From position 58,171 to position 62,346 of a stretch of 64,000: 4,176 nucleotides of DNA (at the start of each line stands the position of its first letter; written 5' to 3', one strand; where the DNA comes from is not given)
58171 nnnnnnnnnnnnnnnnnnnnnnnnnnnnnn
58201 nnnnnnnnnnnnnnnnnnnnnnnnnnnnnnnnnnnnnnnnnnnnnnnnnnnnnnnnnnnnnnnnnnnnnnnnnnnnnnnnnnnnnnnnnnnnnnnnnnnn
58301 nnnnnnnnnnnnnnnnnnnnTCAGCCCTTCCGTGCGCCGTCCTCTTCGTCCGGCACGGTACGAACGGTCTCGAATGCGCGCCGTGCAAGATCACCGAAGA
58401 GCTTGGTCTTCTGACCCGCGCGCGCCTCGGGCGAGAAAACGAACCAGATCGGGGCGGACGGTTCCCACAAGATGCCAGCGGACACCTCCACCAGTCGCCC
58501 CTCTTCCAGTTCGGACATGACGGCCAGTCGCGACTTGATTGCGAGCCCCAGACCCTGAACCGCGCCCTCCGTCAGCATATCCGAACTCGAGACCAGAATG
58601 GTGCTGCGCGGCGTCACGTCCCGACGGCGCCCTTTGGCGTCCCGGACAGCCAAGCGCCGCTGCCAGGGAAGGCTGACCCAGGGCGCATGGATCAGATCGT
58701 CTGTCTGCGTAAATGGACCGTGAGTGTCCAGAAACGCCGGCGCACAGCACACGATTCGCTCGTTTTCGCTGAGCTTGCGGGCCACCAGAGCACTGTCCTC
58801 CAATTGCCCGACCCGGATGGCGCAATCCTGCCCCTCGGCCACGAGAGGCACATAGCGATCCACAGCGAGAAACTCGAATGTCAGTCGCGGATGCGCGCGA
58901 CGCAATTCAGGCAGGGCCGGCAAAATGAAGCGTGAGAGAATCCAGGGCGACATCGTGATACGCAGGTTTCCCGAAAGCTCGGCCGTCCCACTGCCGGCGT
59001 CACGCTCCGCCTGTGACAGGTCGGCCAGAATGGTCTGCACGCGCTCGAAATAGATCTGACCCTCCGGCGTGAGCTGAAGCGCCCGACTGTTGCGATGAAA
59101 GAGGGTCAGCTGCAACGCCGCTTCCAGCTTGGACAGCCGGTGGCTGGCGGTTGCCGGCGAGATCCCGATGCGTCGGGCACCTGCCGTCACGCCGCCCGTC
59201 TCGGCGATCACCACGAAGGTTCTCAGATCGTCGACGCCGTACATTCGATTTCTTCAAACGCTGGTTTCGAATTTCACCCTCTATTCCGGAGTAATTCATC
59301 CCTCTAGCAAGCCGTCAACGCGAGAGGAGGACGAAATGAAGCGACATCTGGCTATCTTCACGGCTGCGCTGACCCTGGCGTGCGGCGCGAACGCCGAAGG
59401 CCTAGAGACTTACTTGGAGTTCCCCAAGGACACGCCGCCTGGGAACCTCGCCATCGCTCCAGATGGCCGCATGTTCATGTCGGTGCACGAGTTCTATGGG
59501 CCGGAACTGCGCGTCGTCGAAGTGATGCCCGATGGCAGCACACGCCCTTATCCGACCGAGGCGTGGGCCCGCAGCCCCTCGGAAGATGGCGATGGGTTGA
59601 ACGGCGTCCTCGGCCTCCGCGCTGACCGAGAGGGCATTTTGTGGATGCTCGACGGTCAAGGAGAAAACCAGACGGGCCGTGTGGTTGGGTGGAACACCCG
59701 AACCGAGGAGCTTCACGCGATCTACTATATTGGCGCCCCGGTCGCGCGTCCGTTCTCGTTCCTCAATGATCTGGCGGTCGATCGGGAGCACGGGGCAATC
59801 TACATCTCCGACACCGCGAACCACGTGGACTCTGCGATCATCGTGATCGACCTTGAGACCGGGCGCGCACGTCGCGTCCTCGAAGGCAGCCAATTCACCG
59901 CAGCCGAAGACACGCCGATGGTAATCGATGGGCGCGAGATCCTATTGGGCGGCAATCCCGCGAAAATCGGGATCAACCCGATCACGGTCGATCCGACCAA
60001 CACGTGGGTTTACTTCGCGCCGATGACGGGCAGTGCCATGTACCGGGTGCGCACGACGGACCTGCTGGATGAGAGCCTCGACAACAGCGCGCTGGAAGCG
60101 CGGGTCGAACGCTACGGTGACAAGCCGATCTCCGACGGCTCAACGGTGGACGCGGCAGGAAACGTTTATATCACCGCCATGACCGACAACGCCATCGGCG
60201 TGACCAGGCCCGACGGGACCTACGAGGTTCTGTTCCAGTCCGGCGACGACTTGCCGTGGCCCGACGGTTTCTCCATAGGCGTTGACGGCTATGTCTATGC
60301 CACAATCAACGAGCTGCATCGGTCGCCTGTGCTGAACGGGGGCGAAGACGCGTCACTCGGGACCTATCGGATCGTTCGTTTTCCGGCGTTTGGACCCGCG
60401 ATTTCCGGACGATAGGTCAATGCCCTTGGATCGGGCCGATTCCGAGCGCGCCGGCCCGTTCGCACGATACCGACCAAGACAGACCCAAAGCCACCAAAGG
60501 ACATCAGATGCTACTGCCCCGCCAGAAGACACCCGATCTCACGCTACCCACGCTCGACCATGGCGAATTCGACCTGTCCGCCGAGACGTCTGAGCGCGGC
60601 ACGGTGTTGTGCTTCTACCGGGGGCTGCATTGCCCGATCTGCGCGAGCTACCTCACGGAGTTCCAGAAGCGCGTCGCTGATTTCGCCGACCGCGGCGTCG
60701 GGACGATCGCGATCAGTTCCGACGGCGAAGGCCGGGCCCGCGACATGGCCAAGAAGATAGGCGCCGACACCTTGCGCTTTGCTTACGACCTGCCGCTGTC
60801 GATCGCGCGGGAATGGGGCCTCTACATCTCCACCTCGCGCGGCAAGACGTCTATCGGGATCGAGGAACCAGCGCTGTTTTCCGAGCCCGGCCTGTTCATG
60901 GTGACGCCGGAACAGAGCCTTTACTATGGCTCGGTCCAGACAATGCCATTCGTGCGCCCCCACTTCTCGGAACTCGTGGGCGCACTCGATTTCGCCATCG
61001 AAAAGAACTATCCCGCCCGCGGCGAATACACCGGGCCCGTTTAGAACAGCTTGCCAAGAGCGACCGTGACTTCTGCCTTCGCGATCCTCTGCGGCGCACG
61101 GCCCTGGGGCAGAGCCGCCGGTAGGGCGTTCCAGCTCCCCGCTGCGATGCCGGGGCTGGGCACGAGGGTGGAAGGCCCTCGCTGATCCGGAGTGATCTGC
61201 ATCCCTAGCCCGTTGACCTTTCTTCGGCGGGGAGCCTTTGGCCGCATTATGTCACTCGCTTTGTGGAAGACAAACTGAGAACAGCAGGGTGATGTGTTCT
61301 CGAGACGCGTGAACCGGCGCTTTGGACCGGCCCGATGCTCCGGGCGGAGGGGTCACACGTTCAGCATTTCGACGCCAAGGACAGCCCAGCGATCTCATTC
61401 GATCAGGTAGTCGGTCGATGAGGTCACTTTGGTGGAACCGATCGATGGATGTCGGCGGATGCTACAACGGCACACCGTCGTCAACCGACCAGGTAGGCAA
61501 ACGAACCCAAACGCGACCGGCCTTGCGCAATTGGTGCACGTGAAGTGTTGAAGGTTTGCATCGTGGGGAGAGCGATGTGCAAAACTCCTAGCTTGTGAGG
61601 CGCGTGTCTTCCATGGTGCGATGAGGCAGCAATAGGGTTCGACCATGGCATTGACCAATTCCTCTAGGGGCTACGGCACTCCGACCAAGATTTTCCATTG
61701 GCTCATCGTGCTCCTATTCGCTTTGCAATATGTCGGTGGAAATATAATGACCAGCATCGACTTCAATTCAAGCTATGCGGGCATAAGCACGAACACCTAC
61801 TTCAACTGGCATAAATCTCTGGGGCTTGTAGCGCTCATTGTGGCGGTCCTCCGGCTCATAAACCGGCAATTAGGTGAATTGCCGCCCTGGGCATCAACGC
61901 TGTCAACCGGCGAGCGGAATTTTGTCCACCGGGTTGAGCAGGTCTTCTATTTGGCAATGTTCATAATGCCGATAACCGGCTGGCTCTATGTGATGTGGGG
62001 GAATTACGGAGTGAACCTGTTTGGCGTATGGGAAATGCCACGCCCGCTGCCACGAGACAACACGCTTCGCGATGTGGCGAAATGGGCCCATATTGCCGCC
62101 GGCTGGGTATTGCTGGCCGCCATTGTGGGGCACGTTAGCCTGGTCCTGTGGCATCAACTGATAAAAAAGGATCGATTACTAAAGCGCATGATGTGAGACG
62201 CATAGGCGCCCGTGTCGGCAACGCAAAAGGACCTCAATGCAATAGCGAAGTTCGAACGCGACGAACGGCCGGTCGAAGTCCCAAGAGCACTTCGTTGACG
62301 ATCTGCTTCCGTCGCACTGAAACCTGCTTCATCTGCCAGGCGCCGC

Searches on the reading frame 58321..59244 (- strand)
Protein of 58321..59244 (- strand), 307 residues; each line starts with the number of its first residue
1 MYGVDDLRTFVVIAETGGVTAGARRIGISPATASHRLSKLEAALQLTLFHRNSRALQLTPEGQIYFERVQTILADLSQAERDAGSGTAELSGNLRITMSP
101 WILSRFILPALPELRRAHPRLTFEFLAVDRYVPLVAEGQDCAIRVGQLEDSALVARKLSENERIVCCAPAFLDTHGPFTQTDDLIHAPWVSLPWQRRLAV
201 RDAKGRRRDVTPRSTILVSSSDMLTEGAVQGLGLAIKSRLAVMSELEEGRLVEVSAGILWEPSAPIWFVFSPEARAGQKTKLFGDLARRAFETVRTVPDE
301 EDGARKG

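Call 7: search_protein_families(library=pfam, proteins=[window:58321-59244:-], max_evalue=0.01)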
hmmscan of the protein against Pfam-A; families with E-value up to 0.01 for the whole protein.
window:58321-59244:- (307 aa): 5 families
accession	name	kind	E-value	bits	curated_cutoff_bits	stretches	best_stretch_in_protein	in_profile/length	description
PF03466.25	LysR_substrate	-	2e-31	109.5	28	1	89-291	3-208/209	LysR substrate binding domain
PF00126.33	HTH_1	-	3e-19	69.2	26.6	1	5-63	2-60/60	Bacterial regulatory helix-turn-helix protein, lysR family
PF13556.12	HTH_30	-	0.0026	18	27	1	13-54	9-50/59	PucR C-terminal helix-turn-helix domain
PF12840.13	HTH_20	-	0.0065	16.9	27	0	23-43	25-45/51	Helix-turn-helix domain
PF13412.12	HTH_24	-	0.0098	15.9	21.9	0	23-42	24-43/48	Winged helix-turn-helix DNA-binding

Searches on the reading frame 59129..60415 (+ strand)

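Call 7: search_protein_families(library=pfam, proteins=[window:59129-60415:+], max_evalue=0.01)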
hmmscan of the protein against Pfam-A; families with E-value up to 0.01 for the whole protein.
window:59129-60415:+ (428 aa): 2 families
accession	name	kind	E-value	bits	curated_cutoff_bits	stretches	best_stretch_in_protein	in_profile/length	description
PF03022.22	MRJP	-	1.4e-14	54.6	19.8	1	160-390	3-251/288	Major royal jelly protein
PF08450.18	SGL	-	1.6e-05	25.1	26.3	1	283-364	137-215/246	SMP-30/Gluconolactonase/LRE-like region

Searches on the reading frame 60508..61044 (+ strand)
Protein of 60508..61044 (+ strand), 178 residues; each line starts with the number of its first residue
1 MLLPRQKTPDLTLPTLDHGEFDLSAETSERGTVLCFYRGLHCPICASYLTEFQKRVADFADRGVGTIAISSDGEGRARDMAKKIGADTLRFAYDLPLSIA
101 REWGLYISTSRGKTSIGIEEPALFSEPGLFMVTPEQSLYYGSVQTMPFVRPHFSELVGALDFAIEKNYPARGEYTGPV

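Call 40: search_protein_families(library=pfam, proteins=[window:60508-61044:+], max_evalue=0.01)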
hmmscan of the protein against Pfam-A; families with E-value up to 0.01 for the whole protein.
window:60508-61044:+ (178 aa): 2 families
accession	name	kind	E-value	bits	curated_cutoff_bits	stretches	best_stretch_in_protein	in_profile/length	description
PF00578.27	AhpC-TSA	-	3.5e-17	62.9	26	1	5-138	2-121/124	AhpC/TSA family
PF08534.16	Redoxin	-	4e-14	53.1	26.6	1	6-123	4-121/148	Redoxin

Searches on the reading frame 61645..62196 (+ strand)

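Call 40: search_protein_families(library=pfam, proteins=[window:61645-62196:+], max_evalue=0.01)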
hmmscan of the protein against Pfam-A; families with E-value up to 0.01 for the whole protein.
window:61645-62196:+ (183 aa): 2 families
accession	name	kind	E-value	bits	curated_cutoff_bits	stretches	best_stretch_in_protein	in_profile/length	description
PF01292.26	Ni_hydr_CYTB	-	1.2e-30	107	30.1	1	10-183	2-177/179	Prokaryotic cytochrome b561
PF01794.25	Ferric_reduct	-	0.0021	18.6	28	0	22-121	6-103/121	Ferric reductase like transmembrane component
